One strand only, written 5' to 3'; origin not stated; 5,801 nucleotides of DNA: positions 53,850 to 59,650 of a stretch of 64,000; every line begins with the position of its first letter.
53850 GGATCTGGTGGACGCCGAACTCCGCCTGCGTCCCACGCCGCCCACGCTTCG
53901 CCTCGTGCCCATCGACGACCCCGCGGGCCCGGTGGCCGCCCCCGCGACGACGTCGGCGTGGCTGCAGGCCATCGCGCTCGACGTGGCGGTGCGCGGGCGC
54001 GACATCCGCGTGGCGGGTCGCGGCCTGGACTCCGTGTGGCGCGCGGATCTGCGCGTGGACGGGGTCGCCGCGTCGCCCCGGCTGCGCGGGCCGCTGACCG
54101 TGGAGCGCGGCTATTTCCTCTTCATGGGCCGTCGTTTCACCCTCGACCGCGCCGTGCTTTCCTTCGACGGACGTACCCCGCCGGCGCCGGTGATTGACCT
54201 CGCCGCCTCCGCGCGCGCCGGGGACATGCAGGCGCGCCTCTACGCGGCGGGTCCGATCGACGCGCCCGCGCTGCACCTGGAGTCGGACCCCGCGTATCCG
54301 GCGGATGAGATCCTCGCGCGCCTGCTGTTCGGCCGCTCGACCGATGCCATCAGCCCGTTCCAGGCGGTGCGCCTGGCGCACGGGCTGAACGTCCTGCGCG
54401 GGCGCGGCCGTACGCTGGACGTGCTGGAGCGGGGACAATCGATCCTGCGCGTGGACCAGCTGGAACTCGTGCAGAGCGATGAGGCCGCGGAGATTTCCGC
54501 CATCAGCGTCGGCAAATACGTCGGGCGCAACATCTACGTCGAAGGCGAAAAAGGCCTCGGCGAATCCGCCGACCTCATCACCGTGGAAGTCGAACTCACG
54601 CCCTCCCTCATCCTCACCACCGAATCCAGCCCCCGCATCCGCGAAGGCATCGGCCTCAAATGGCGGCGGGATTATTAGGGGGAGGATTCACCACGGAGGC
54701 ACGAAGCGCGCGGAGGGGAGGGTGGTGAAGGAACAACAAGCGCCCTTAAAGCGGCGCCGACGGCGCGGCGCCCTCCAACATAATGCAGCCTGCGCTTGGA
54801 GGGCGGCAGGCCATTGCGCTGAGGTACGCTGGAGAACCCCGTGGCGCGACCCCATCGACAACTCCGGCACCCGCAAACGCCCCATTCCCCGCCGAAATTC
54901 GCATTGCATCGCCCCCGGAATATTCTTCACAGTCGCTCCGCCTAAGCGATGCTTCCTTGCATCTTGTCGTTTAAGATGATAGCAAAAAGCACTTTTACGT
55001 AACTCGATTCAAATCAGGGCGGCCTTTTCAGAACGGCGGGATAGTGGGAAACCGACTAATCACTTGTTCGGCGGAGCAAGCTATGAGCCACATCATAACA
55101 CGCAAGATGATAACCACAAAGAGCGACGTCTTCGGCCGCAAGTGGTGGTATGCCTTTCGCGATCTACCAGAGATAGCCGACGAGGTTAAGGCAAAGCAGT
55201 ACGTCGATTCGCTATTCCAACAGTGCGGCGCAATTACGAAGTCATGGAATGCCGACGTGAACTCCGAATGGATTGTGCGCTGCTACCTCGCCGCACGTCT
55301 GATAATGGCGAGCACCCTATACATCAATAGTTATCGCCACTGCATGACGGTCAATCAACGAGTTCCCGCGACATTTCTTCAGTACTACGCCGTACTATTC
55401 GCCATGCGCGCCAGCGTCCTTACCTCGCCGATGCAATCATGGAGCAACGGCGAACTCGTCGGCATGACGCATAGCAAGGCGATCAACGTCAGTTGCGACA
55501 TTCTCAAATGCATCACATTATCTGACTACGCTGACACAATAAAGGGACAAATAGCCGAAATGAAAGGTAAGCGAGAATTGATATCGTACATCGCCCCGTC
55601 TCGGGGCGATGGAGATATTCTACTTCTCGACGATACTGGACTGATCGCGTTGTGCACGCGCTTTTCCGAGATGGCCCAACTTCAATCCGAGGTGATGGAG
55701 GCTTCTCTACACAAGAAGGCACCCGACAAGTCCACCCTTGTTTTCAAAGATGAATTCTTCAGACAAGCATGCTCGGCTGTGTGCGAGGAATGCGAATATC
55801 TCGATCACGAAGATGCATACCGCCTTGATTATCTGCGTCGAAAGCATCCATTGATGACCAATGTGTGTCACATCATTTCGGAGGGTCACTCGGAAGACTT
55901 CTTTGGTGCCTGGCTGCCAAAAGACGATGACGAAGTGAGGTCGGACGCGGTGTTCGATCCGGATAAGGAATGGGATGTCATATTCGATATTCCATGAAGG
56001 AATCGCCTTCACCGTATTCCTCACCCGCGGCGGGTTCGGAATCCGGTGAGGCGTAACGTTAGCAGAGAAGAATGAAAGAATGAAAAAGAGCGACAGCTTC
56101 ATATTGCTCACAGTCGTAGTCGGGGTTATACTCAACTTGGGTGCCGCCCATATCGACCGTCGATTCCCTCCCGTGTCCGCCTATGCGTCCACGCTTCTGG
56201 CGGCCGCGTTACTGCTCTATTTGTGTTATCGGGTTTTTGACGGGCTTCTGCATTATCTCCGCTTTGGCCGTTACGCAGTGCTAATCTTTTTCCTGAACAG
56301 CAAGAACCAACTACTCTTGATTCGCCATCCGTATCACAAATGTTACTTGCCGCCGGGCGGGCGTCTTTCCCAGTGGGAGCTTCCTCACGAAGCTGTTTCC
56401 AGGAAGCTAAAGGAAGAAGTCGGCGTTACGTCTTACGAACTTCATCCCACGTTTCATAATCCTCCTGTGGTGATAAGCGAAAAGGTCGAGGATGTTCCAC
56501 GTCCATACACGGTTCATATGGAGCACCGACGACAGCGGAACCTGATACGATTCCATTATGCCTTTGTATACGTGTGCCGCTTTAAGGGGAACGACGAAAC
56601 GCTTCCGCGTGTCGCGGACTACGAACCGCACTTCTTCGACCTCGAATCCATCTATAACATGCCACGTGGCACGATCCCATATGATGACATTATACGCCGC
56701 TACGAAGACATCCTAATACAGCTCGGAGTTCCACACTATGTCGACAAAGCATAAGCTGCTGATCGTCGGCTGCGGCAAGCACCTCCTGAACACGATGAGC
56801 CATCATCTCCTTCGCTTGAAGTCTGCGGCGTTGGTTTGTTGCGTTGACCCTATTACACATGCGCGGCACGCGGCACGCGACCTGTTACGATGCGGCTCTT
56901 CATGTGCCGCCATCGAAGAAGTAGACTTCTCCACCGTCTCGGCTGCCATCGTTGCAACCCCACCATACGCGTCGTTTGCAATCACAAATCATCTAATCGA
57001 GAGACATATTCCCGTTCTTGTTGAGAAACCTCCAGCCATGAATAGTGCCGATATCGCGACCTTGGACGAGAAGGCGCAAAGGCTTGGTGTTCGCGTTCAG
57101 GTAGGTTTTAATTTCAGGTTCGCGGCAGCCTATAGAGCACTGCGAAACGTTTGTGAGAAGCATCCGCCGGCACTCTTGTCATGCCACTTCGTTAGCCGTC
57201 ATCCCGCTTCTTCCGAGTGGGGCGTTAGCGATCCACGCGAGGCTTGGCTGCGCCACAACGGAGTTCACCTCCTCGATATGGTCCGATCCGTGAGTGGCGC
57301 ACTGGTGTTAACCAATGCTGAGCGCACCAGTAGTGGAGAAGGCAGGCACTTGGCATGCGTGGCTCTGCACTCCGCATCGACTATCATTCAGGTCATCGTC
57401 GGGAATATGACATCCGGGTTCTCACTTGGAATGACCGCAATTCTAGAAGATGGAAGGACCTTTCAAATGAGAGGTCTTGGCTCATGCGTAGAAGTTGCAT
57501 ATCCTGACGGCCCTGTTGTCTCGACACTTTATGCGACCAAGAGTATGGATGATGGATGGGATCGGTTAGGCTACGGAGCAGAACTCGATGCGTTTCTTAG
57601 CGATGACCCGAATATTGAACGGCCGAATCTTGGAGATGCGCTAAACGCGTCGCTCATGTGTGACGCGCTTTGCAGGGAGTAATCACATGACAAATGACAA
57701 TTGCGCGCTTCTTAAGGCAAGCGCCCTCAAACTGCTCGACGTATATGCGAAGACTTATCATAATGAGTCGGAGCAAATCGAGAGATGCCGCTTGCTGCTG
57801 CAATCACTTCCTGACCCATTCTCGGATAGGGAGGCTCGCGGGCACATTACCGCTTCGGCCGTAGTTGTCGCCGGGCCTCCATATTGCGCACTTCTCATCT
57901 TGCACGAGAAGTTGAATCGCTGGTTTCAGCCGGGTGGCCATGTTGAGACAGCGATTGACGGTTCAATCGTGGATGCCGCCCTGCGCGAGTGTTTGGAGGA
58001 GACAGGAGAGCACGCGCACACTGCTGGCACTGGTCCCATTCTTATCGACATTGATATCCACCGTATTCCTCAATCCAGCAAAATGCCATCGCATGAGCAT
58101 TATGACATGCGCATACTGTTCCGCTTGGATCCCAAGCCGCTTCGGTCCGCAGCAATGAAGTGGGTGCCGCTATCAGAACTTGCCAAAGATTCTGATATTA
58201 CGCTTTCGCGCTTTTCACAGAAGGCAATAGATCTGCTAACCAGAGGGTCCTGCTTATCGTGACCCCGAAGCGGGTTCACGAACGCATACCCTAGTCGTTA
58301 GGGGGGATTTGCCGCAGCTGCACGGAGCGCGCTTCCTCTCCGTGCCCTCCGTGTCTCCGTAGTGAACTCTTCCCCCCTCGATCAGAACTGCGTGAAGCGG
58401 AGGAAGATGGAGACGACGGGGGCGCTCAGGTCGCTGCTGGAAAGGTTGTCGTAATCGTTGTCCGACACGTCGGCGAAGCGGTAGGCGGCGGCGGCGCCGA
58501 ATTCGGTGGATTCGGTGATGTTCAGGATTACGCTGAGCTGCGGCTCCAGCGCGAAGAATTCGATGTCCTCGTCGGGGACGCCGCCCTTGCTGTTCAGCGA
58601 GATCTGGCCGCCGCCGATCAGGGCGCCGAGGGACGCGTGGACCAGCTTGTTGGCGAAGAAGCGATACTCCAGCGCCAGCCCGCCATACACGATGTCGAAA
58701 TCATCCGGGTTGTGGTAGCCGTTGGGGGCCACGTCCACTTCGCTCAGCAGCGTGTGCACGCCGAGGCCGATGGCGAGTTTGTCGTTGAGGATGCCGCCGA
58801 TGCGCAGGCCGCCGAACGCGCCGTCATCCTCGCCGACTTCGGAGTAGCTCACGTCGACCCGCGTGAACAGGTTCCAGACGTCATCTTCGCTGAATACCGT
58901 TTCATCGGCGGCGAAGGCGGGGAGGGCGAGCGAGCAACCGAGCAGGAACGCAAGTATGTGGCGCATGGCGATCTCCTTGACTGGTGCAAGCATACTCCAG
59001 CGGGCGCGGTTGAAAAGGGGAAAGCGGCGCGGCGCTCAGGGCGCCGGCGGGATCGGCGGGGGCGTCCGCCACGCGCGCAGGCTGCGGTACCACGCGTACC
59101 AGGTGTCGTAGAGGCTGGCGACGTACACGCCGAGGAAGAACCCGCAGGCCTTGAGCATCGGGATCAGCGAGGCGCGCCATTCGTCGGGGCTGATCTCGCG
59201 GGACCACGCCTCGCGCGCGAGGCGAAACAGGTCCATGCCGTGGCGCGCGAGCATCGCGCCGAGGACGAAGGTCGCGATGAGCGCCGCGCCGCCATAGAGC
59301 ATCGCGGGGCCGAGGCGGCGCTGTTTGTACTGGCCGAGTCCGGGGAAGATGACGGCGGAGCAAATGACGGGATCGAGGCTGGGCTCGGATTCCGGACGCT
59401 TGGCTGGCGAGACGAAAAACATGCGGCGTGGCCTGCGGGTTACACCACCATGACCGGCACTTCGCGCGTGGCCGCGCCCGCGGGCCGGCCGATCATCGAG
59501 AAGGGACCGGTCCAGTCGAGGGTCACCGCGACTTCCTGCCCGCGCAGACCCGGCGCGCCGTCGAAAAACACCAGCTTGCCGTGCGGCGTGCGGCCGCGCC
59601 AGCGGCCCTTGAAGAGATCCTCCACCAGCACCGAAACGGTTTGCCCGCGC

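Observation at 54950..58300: Compositionally foreign four-gene cassette: orphan helical protein, membrane Nudix, Gfo/Idh/MocA oxidoreductase and a second Nudix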

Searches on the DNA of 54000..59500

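Call 87: search_rna_families(source=window, start=54000, end=59500, threshold=evalue, max_evalue=0.1)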
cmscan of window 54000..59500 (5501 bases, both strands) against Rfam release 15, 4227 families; matches with E-value up to 0.1: 0.
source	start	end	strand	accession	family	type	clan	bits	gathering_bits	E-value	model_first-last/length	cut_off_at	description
